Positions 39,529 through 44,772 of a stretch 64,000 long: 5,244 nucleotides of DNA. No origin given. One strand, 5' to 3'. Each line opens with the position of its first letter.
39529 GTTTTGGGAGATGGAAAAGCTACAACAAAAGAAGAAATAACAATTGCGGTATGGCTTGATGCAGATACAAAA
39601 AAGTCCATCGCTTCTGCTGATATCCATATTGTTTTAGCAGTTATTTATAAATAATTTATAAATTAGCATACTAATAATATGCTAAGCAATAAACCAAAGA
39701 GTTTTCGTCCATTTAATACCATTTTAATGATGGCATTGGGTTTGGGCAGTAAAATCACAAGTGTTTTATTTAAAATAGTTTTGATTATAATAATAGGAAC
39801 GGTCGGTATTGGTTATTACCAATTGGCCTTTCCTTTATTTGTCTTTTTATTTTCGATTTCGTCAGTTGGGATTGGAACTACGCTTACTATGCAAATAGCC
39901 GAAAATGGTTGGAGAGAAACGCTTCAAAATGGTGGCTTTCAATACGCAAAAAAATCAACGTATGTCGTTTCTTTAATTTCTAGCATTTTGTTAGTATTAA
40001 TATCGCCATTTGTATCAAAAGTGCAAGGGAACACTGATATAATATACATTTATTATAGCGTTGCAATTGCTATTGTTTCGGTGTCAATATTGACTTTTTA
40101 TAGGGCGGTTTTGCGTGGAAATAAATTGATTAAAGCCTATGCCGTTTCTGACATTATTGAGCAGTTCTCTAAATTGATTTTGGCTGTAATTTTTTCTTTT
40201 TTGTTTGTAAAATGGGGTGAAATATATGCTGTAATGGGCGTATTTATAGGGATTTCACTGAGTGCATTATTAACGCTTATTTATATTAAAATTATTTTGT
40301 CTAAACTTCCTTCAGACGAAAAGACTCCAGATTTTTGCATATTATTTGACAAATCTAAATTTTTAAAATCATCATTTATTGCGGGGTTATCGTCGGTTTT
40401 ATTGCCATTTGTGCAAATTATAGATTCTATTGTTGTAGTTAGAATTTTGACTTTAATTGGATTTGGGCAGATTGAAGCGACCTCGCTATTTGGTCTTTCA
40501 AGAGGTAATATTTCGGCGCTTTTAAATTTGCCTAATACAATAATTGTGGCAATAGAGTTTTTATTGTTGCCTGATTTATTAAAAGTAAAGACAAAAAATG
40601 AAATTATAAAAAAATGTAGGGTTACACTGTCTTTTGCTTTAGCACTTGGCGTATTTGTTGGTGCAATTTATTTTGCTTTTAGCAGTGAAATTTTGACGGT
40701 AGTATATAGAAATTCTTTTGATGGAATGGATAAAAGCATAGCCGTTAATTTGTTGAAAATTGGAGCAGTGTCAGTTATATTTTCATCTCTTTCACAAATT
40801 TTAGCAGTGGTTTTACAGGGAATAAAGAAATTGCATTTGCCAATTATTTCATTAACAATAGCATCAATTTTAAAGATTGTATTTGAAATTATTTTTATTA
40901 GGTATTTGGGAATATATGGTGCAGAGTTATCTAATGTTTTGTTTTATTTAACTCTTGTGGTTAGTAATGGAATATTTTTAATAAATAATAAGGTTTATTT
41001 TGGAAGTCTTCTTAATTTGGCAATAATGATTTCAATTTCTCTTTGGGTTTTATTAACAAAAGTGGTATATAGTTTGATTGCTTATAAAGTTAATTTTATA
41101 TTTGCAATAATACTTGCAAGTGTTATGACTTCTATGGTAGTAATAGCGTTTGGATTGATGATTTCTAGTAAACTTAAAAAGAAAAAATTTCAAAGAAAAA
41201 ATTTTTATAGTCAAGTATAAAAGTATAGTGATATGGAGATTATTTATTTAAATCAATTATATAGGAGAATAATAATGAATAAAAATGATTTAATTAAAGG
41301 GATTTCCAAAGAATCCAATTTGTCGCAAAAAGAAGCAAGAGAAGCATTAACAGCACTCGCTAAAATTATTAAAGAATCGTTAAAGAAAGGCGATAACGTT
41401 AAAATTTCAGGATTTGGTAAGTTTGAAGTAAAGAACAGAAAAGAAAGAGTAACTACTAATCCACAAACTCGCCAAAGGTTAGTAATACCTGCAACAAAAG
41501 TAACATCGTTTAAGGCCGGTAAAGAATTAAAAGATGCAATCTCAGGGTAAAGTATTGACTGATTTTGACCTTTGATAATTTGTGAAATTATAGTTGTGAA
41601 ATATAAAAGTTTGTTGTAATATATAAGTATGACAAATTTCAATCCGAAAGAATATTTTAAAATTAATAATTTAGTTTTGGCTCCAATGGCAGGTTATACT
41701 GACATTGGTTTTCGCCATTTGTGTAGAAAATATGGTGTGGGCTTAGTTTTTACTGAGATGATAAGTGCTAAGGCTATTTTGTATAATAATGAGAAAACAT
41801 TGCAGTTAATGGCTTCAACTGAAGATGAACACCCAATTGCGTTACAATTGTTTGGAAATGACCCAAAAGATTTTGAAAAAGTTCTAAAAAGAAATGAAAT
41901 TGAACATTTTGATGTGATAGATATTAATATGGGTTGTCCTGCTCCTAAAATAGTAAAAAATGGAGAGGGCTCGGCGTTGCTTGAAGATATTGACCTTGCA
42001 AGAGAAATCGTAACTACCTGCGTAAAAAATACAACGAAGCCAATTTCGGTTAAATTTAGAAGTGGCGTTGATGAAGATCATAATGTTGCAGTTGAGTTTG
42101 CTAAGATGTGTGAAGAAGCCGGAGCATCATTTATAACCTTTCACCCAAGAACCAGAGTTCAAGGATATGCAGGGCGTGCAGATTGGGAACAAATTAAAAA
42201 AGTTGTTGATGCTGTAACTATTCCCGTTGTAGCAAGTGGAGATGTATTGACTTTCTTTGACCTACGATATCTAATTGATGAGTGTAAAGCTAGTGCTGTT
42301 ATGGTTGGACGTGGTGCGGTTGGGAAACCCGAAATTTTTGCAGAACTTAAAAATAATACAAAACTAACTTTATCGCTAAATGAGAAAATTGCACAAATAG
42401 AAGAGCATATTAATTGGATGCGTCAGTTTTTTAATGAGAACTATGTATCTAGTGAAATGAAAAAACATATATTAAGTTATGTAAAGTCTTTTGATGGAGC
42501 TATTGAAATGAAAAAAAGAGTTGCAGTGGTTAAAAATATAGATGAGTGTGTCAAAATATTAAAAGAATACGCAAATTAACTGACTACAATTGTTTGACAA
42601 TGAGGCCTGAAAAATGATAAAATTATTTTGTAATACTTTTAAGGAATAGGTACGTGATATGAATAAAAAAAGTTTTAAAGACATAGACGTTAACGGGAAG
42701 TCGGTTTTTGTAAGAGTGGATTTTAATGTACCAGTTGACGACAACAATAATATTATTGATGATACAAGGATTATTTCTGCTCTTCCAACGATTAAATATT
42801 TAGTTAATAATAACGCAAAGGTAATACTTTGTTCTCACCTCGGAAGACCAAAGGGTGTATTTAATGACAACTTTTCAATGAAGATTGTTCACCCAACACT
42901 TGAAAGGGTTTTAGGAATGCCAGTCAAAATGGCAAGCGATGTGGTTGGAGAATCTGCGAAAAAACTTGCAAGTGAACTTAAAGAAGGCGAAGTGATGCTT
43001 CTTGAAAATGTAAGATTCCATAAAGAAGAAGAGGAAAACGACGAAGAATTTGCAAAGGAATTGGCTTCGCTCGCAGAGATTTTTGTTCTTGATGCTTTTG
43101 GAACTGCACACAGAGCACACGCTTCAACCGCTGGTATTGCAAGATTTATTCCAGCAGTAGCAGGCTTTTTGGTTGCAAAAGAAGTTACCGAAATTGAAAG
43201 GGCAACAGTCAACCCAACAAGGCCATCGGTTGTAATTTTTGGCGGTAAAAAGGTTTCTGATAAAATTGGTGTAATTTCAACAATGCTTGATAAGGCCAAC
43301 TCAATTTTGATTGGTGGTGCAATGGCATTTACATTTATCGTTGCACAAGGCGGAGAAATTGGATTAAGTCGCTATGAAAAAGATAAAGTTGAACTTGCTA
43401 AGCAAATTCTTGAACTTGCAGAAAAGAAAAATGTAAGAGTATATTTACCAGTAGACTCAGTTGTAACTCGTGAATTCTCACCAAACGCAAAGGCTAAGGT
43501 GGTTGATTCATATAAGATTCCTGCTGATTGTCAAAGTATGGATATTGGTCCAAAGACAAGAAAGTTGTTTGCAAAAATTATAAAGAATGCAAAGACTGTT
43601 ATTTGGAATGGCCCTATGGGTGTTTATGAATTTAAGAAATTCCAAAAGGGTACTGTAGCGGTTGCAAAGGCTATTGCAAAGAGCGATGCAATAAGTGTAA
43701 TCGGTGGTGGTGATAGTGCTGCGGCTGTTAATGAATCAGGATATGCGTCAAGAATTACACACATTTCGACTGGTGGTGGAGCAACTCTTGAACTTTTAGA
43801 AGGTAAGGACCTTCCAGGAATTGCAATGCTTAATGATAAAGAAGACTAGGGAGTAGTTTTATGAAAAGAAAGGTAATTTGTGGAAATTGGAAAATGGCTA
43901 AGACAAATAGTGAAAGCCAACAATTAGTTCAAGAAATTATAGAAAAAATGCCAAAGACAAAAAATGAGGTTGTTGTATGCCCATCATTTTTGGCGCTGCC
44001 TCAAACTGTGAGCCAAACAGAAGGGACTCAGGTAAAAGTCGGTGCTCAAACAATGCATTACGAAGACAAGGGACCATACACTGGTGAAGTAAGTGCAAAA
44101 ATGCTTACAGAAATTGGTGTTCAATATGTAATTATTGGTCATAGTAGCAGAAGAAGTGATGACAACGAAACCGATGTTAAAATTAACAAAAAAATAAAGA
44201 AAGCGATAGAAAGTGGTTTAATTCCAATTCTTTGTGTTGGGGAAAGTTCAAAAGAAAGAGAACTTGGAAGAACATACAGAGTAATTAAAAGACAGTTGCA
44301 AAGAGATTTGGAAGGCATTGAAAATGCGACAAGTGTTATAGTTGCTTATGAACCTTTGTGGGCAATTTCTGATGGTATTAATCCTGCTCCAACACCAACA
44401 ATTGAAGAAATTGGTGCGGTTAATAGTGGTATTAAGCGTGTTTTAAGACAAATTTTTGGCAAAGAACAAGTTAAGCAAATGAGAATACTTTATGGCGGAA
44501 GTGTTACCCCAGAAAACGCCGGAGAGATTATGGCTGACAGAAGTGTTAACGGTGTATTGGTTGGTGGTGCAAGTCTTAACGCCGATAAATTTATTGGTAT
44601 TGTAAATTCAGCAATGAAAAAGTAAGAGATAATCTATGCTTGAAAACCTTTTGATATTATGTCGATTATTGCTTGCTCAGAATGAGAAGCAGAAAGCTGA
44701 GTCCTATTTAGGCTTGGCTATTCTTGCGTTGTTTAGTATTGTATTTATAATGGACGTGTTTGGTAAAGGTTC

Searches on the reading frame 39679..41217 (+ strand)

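Call 62: search_protein_families(library=pfam, proteins=[window:39679-41217:+], max_evalue=0.00001)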
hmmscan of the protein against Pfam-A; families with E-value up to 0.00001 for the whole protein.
window:39679-41217:+ (513 aa): 3 families
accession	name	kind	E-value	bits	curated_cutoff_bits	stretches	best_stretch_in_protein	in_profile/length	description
PF01943.22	Polysacc_synt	-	1.1e-13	51.7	28.2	1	13-257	4-236/274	Polysaccharide biosynthesis protein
PF03023.19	MurJ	-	8.7e-07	28.3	27.4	1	131-469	107-430/451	Lipid II flippase MurJ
PF01554.23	MatE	-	4.5e-06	26.9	24.9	1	311-404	70-160/161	MatE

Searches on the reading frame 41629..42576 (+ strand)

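Call 62: search_protein_families(library=pfam, proteins=[window:41629-42576:+], max_evalue=0.00001)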
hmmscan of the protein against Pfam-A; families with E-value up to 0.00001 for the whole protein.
window:41629-42576:+ (316 aa): 1 family
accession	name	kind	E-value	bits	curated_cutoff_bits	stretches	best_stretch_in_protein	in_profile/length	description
PF01207.24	Dus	-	1.1e-78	264.9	20.4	1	17-306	2-297/311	Dihydrouridine synthase (Dus)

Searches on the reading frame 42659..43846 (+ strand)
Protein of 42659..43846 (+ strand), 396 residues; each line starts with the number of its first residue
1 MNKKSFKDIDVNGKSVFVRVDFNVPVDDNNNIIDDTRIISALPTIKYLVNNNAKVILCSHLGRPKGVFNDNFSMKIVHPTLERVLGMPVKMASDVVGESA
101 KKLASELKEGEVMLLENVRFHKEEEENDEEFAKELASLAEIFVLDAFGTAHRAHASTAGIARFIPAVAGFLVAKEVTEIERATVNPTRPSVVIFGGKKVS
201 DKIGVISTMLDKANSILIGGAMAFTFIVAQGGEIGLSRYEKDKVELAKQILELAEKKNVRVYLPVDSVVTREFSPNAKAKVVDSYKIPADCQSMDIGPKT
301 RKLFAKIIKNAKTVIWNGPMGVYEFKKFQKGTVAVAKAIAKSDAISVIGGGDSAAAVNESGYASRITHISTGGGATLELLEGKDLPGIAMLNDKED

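Call 62: search_protein_families(library=pfam, proteins=[window:42659-43846:+], max_evalue=0.00001)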
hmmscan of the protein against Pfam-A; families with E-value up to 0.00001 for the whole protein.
window:42659-43846:+ (396 aa): 1 family
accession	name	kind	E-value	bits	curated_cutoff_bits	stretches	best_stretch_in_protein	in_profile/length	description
PF00162.24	PGK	-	3.2e-157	523.8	27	1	7-383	2-379/379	Phosphoglycerate kinase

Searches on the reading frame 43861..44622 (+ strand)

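Call 62: search_protein_families(library=pfam, proteins=[window:43861-44622:+], max_evalue=0.00001)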
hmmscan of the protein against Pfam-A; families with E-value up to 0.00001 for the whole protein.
window:43861-44622:+ (254 aa): 1 family
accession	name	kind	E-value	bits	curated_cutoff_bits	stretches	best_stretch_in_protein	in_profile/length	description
PF00121.24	TIM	-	2.8e-81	273.1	20.1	1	4-250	1-244/245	Triosephosphate isomerase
